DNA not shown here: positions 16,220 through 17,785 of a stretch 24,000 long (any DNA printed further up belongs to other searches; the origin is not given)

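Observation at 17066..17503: Phospho-acceptor His replaced by Gln and degenerate ATP-lid in the DevS-like kinase core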

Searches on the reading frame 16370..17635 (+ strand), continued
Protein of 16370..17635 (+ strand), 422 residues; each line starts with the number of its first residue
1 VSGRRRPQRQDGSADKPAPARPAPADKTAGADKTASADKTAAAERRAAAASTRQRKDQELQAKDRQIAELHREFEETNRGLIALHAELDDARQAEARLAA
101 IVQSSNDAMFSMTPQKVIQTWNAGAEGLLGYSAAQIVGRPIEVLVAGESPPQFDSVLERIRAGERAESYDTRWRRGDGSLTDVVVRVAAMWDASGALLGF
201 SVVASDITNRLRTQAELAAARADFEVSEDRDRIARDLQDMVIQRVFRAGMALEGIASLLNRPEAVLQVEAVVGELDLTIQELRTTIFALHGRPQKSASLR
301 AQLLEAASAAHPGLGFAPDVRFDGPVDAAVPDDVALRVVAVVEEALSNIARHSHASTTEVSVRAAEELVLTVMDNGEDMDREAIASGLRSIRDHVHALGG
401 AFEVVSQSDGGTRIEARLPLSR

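Call 6: search_solved_structures(query=window:16370-17635:+, max_evalue=0.01, show_alignments=3)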
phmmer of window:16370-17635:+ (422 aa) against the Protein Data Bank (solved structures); distinct sequences matched with E-value up to 0.01: 15.
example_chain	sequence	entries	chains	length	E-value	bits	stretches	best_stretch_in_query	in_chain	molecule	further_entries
3zxo_A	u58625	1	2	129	6.9e-14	55.3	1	302-421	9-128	REDOX SENSOR HISTIDINE KINASE RESPONSE REGULATOR DEVS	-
8sbm_A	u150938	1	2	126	2.1e-13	53.8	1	302-421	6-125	GAF domain-containing protein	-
3zxq_A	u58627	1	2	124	5.4e-10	42.5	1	319-420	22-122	HYPOXIA SENSOR HISTIDINE KINASE RESPONSE REGULATOR DOST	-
4gt8_A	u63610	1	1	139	7.4e-10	42.1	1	327-421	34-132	Sensor protein vraS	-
3gie_A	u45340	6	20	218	2e-08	37.3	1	214-419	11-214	Sensor histidine kinase desK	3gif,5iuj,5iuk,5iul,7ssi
7ssj_A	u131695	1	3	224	3.5e-08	36.5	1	210-419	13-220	Sensor histidine kinase DesK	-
3gig_A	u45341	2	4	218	3.8e-08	36.4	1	214-419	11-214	Sensor histidine kinase desK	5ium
3ehf_A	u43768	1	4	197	1.6e-07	34.4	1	228-419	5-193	Sensor kinase (YocF protein)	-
3ehh_A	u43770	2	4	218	1.9e-07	34.2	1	214-419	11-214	Sensor kinase (YocF protein)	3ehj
8js5_A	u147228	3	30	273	4.3e-05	26.4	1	77-220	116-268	Sensor protein FixL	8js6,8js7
1dp6_A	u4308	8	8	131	0.00071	22.4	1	95-217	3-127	FIXL PROTEIN | SENSOR PROTEIN FIXL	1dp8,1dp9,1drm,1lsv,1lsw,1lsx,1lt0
1y28_A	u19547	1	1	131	0.00074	22.3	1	95-217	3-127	Sensor protein fixL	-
3ehg_A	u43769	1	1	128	0.002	20.9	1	341-419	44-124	Sensor kinase (YocF protein)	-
3lyx_A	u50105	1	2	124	0.0042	19.9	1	107-210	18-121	Sensory box/GGDEF domain protein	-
2cmn_A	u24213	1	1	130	0.0055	19.5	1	95-217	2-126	SENSOR PROTEIN FIXL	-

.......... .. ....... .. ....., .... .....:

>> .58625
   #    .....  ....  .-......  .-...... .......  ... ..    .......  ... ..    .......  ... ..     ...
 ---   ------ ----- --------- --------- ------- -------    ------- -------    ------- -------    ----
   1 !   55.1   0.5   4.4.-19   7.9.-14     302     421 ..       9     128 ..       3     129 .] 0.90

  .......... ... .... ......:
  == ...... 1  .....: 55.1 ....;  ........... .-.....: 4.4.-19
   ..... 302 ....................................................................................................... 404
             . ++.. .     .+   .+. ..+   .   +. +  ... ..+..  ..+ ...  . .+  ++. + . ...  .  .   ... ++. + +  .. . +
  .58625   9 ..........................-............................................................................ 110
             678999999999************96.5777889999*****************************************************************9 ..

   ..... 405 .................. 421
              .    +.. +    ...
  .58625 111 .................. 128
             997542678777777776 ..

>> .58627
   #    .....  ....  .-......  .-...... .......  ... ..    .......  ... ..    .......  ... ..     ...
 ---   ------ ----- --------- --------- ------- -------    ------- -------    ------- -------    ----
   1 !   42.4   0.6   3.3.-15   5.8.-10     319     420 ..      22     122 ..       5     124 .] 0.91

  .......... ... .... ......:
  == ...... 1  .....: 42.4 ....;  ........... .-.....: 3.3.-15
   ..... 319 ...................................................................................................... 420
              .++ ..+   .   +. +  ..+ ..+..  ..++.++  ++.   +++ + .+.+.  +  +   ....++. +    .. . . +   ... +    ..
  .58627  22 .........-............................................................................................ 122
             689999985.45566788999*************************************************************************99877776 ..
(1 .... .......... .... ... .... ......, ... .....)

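Call 12: find_encoding_contigs(protein=P0002, flank=6000, max_places=3)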
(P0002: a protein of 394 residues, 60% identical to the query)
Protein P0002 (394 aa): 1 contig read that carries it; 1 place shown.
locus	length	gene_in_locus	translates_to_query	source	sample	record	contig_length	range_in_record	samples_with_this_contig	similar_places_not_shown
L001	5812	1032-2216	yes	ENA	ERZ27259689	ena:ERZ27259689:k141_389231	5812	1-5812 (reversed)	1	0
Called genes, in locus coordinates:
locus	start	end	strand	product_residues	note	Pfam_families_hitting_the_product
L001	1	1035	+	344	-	?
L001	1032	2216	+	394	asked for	PF00989:PAS, PF08448:PAS_4, PF13426:PAS_9, PF08447:PAS_3 (weak), PF07730:HisKA_3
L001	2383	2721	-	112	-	-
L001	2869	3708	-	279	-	PF05721:PhyH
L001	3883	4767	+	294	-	PF00165:HTH_AraC (weak), PF12833:HTH_18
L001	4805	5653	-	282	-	-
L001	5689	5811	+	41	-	?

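Call 13: find_encoding_contigs(protein=P0001, flank=6000, max_places=3)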
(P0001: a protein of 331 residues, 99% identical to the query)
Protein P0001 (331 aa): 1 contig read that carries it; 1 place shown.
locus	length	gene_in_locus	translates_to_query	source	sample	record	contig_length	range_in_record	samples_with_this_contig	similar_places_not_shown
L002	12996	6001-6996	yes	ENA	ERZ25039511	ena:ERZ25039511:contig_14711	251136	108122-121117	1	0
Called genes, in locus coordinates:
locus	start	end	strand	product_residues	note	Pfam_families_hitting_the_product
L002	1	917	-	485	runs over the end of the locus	PF00005:ABC_tran, PF13304:AAA_21 (weak)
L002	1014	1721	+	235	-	PF08220:HTH_DeoR (weak), PF08279:HTH_11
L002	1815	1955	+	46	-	PF25583:WCX (weak)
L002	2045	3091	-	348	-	PF17660:BTRD1 (weak)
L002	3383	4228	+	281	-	PF00989:PAS, PF13426:PAS_9, PF08448:PAS_4, PF08447:PAS_3 (weak), PF01740:STAS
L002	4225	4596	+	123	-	PF01740:STAS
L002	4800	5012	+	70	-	PF02518:HATPase_c (weak)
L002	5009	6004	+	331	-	PF13581:HATPase_c_2, PF07228:SpoIIE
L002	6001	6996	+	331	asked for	PF00989:PAS, PF08448:PAS_4, PF13426:PAS_9, PF07730:HisKA_3 (weak)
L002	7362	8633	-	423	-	PF00890:FAD_binding_2 (faint), PF01266:DAO (faint), PF01494:FAD_binding_3 (weak), PF07992:Pyr_redox_2, PF13738:Pyr_redox_3, PF13450:NAD_binding_8 (weak), PF00743:FMO-like (weak), PF13434:Lys_Orn_oxgnase, +2 more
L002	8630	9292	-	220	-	PF00561:Abhydrolase_1 (faint), PF12697:Abhydrolase_6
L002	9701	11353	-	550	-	PF07719:TPR_2 (faint), PF13424:TPR_12 (faint), PF17874:TPR_MalT, PF00515:TPR_1 (faint), PF00196:GerE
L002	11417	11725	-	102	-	-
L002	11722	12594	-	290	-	-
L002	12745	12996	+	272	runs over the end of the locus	PF02311:AraC_binding (faint), PF00165:HTH_AraC (weak), PF12833:HTH_18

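Call 18: find_related_loci(query=A1, collection=genome_contigs, flank=7000)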
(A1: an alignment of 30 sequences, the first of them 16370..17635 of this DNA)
Query A1 (422 aa) in genome_contigs; peptide patterns used: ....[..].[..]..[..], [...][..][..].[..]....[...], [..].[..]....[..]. (x = any residue, [..] = any of these).
600 stretches matched a pattern (row limit reached: there are more); 554 encode a relative of the query (tblastn E <= 1e-3); the best 80 are kept; 80 distinct loci.
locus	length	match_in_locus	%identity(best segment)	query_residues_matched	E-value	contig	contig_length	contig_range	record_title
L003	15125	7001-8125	54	47-421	4e-116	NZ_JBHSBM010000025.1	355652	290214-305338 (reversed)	Planomonospora corallina strain TBRC 4489 GCM70011548_47, whole genome shotgun sequence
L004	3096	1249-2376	51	46-422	7e-102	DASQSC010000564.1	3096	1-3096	MAG TPA_asm: Streptosporangiaceae bacterium isolate SMAG_U10899 k141_223462, whole genome shotgun sequence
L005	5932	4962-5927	56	58-379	1e-98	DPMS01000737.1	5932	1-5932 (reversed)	MAG TPA_asm: Actinomycetota bacterium isolate UBA9676 contig_8435, whole genome shotgun sequence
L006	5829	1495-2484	45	94-420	1e-79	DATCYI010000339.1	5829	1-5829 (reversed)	MAG TPA_asm: Acidimicrobiales bacterium isolate SMAG_U7461 k141_46326, whole genome shotgun sequence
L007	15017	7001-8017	34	82-420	7e-47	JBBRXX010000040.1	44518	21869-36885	MAG: Acidimicrobiia bacterium isolate La5_maxbin2.189 La5_maxbin2.189_K_975245_L_44518_cov_31.0071, whole genome shotgun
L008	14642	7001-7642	45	203-422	4e-45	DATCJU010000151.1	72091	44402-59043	MAG TPA_asm: Pseudonocardiaceae bacterium isolate SMAG_U7078 k141_611880, whole genome shotgun sequence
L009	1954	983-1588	47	221-420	4e-45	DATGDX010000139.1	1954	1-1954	MAG TPA_asm: Mycobacteriales bacterium isolate SMAG_U9686 k141_110881, whole genome shotgun sequence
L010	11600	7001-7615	48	218-420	1e-42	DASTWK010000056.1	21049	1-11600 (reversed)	MAG TPA_asm: Mycobacteriales bacterium isolate SMAG_U2386 k141_1047760, whole genome shotgun sequence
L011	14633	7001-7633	43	216-421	2e-42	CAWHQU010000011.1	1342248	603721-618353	MAG: uncultured Actinomycetota bacterium isolate MFD06092.bin.1.210 genome assembly, contig: contig_38430, whole genome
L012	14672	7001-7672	44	197-422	8e-42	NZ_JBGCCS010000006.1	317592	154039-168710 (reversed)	Streptacidiphilus sp. EB129 Ga0558624_006, whole genome shotgun sequence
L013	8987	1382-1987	46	221-422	6e-42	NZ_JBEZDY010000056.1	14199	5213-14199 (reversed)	Actinoplanes sp. NPDC049118 NPDC049118_56_H6.ctg-0056, whole genome shotgun sequence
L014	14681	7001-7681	41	194-422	3e-41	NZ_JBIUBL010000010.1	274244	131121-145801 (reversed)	Streptomyces sp. NPDC052236 NPDC052236_123_G9.ctg-0010, whole genome shotgun sequence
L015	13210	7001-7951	33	105-419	3e-41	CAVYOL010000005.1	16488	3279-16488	MAG: uncultured Acidimicrobiia bacterium isolate MFD05841.bin.2.228 genome assembly, contig: contig_45813, whole genome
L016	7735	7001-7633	45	216-420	3e-41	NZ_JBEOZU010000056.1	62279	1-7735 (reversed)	Streptomyces sp. NPDC001634 NPDC001634_10_B2.ctg-0056, whole genome shotgun sequence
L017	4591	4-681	38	199-420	8e-41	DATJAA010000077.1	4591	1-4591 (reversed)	MAG TPA_asm: Acidimicrobiia bacterium isolate SMAG_U15315 k141_4899544, whole genome shotgun sequence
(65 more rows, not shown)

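Call 20: find_encoding_contigs(protein=P0104, flank=7000, max_places=2)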
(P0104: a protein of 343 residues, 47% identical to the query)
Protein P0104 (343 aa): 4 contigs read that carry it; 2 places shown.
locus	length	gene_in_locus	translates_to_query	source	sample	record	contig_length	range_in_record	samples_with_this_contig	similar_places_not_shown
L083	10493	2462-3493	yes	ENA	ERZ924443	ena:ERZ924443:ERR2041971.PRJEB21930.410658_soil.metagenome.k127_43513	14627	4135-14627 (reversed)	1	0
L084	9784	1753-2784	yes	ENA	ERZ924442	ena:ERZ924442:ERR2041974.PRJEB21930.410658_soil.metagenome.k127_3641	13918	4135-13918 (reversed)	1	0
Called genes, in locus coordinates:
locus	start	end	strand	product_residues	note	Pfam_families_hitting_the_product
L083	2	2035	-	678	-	?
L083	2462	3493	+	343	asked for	PF00989:PAS, PF08448:PAS_4, PF13426:PAS_9, PF08447:PAS_3, PF02518:HATPase_c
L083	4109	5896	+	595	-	PF04675:DNA_ligase_A_N, PF01068:DNA_ligase_A_M, PF04679:DNA_ligase_A_C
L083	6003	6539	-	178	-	-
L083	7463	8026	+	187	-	PF01841:Transglut_core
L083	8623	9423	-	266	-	PF00672:HAMP, PF00512:HisKA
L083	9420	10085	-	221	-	PF00072:Response_reg, PF00486:Trans_reg_C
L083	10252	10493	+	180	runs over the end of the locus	-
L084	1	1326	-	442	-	?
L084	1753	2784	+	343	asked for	PF00989:PAS, PF08448:PAS_4, PF13426:PAS_9, PF08447:PAS_3, PF02518:HATPase_c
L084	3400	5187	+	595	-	PF04675:DNA_ligase_A_N, PF01068:DNA_ligase_A_M, PF04679:DNA_ligase_A_C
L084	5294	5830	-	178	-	-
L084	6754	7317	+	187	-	PF01841:Transglut_core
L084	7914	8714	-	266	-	PF00672:HAMP, PF00512:HisKA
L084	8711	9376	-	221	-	PF00072:Response_reg, PF00486:Trans_reg_C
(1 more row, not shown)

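Call 21: find_encoding_contigs(protein=P0088, flank=7000, max_places=2)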
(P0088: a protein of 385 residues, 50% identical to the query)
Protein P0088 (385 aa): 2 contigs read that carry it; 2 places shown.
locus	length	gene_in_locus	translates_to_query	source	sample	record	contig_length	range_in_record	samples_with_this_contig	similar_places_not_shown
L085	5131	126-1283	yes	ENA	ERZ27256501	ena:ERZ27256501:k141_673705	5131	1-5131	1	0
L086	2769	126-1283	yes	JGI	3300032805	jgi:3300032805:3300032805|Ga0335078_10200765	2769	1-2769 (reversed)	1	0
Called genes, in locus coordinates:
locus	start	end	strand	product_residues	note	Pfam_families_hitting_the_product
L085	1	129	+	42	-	?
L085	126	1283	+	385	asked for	PF00989:PAS, PF13188:PAS_8 (faint), PF08448:PAS_4, PF13426:PAS_9, PF08447:PAS_3 (weak), PF07730:HisKA_3 (weak), PF02518:HATPase_c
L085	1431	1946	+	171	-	-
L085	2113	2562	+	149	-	-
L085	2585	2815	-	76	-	-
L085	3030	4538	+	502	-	-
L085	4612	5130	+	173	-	?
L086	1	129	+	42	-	?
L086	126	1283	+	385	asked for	PF00989:PAS, PF13188:PAS_8 (faint), PF08448:PAS_4, PF13426:PAS_9, PF08447:PAS_3 (weak), PF07730:HisKA_3 (weak), PF02518:HATPase_c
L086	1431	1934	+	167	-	-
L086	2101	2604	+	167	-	-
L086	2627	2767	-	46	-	?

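Call 22: find_encoding_contigs(protein=P0033, flank=8000, max_places=1)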
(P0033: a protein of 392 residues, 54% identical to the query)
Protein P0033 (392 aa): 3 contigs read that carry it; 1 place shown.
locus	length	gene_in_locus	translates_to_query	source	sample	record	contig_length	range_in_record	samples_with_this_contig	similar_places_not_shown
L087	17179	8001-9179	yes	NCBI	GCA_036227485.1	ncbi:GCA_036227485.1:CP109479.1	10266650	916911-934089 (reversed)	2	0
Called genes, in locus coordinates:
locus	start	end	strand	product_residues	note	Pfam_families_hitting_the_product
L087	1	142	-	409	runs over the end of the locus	PF00070:Pyr_redox (faint), PF01266:DAO (faint), PF01494:FAD_binding_3 (faint), PF07992:Pyr_redox_2, PF13454:NAD_binding_9 (faint)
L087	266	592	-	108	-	PF00581:Rhodanese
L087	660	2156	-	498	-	PF00672:HAMP, PF00512:HisKA, PF13581:HATPase_c_2 (weak), PF02518:HATPase_c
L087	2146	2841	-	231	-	PF00072:Response_reg, PF00486:Trans_reg_C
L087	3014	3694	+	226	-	PF02915:Rubrerythrin (weak), PF09968:DUF2202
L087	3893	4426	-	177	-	PF02342:TerD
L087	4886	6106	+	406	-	PF00989:PAS, PF08448:PAS_4 (weak), PF13426:PAS_9, PF00989:PAS, PF13188:PAS_8, PF08448:PAS_4, PF13426:PAS_9, PF01740:STAS, +3 more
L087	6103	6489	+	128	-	PF01740:STAS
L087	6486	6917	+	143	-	PF13581:HATPase_c_2, PF02518:HATPase_c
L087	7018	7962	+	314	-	PF07228:SpoIIE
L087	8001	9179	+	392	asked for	PF00989:PAS, PF08448:PAS_4, PF13426:PAS_9, PF08447:PAS_3 (weak), PF07730:HisKA_3, PF02518:HATPase_c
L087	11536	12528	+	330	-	PF00881:Nitroreductase (faint), PF14512:TM1586_NiRdase (faint)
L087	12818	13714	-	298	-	PF00582:Usp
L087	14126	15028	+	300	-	PF00582:Usp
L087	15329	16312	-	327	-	PF00881:Nitroreductase (faint), PF14512:TM1586_NiRdase (faint)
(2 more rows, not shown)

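Call 23: find_encoding_contigs(protein=P0010, flank=8000, max_places=1)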
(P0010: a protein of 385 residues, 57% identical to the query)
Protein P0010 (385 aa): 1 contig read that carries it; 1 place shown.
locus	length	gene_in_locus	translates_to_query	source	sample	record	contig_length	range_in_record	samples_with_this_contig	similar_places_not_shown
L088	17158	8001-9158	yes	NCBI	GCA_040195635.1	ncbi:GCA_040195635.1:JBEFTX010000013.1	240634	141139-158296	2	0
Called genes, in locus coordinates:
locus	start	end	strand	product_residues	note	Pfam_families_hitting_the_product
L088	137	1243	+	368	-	PF00005:ABC_tran, PF13304:AAA_21 (weak), PF08352:oligo_HPY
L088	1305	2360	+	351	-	PF00005:ABC_tran, PF13304:AAA_21 (faint), PF08352:oligo_HPY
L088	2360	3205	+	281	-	PF04672:Methyltransf_19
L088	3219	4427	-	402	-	PF00067:p450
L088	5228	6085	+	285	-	PF00989:PAS, PF08448:PAS_4, PF13426:PAS_9, PF08447:PAS_3, PF01740:STAS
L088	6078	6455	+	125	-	PF01740:STAS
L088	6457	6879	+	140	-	PF13581:HATPase_c_2, PF02518:HATPase_c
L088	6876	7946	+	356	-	PF07228:SpoIIE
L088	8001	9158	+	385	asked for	PF00989:PAS, PF08448:PAS_4, PF13426:PAS_9, PF07730:HisKA_3, PF13581:HATPase_c_2 (weak), PF02518:HATPase_c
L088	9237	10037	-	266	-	PF09339:HTH_IclR, PF12802:MarR_2 (weak), PF01614:IclR_C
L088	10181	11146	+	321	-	PF00571:CBS (faint), PF01769:MgtE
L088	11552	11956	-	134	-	PF11611:DUF4352 (weak)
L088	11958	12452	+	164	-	-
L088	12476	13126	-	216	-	PF00925:GTP_cyclohydro2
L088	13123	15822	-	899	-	PF04055:Radical_SAM, PF19288:CofH_C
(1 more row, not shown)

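Call 24: find_encoding_contigs(protein=P0096, flank=8000, max_places=1)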
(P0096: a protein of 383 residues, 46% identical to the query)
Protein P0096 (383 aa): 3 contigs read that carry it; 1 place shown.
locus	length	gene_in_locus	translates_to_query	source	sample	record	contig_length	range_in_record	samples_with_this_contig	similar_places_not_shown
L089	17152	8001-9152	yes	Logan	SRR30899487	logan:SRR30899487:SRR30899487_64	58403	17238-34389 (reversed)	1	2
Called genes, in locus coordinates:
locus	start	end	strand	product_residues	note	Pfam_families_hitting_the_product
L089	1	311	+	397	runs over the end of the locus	PF02470:MlaD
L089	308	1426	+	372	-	PF02470:MlaD, PF11887:Mce4_CUP1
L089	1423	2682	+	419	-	PF02470:MlaD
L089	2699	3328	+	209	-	-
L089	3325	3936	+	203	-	-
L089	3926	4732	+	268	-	-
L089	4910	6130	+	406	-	PF00989:PAS, PF13426:PAS_9, PF00989:PAS, PF13188:PAS_8 (weak), PF08448:PAS_4, PF13426:PAS_9, PF24820:Diguanyl_cycl_sensor (weak), PF01740:STAS, +1 more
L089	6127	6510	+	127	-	PF01740:STAS, PF13466:STAS_2 (weak)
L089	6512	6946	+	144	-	PF13581:HATPase_c_2, PF02518:HATPase_c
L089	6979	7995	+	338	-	PF13581:HATPase_c_2, PF02518:HATPase_c (weak), PF07228:SpoIIE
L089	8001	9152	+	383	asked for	PF00989:PAS, PF08448:PAS_4, PF13426:PAS_9, PF07730:HisKA_3, PF02518:HATPase_c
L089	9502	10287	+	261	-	-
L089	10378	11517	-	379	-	PF02771:Acyl-CoA_dh_N, PF02770:Acyl-CoA_dh_M, PF00441:Acyl-CoA_dh_1, PF08028:Acyl-CoA_dh_2, PF22924:ACOX_C_alpha1 (weak)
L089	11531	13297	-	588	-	PF00501:AMP-binding, PF23562:AMP-binding_C_3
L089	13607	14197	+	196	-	PF00440:TetR_N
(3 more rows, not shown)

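Call 47: search_protein_families(library=ncbifam, proteins=[window:16370-17635:+], max_evalue=0.001)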
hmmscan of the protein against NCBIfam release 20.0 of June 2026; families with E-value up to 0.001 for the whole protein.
window:16370-17635:+ (422 aa): 14 families
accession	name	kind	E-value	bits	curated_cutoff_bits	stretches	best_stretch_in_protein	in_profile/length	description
TIGR00229.1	sensory_box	domain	2.3e-22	79.5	22.9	1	92-217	1-126/126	PAS domain S-box protein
NF052531.1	Strep_LiaS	equivalog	1.7e-20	73.5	450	1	204-420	107-327/328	envelope stress sensor histidine kinase LiaS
NF047786.1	his_kin_MadS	equivalog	6.6e-20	71.6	500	1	211-419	212-434/434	MadS family sensor histidine kinase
NF052443.1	SensHisKinMctS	equivalog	2.7e-14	52.4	700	1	227-421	248-449/457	two-component system sensor histidine kinase MctS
NF007896.0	PRK10600.1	equivalog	4.1e-14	52.1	578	1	226-415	387-580/598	nitrate/nitrite two-component system sensor histidine kinase NarX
NF008649.0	PRK11644.1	equivalog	2.6e-13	49.6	408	1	208-420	283-496/499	signal transduction histidine-protein kinase/phosphatase UhpB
NF047322.1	HK_morpho_MacS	equivalog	1.2e-10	41.1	300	1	185-419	143-367/367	MacS family sensor histidine kinase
NF008468.0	PRK11360.1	equivalog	6.3e-10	38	646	1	66-218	241-388/616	two-component system sensor histidine kinase AtoS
NF041777.1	sens_FixL_Rhizob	equivalog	1.7e-07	30.3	850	1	90-222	117-251/485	sensor protein FixL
TIGR02040.1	PpsR-CrtJ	equivalog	1.4e-06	27.7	275.4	1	85-216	122-253/442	transcriptional regulator PpsR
NF045675.1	PhdiestaseDibA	equivalog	4e-05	22.2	980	1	86-219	67-201/623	phosphodiesterase DibA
NF008302.0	PRK11091.1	equivalog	7.7e-05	21.1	838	1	56-223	115-282/779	aerobic respiration two-component sensor histidine kinase ArcB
NF008184.0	PRK10935.1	equivalog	0.00028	19.7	553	1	337-419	471-558/565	nitrate/nitrite two-component system sensor histidine kinase NarQ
NF052573.1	HisKinEspAMyxo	equivalog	0.00047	18.3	1400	1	91-220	249-378/755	serine histidine kinase EspA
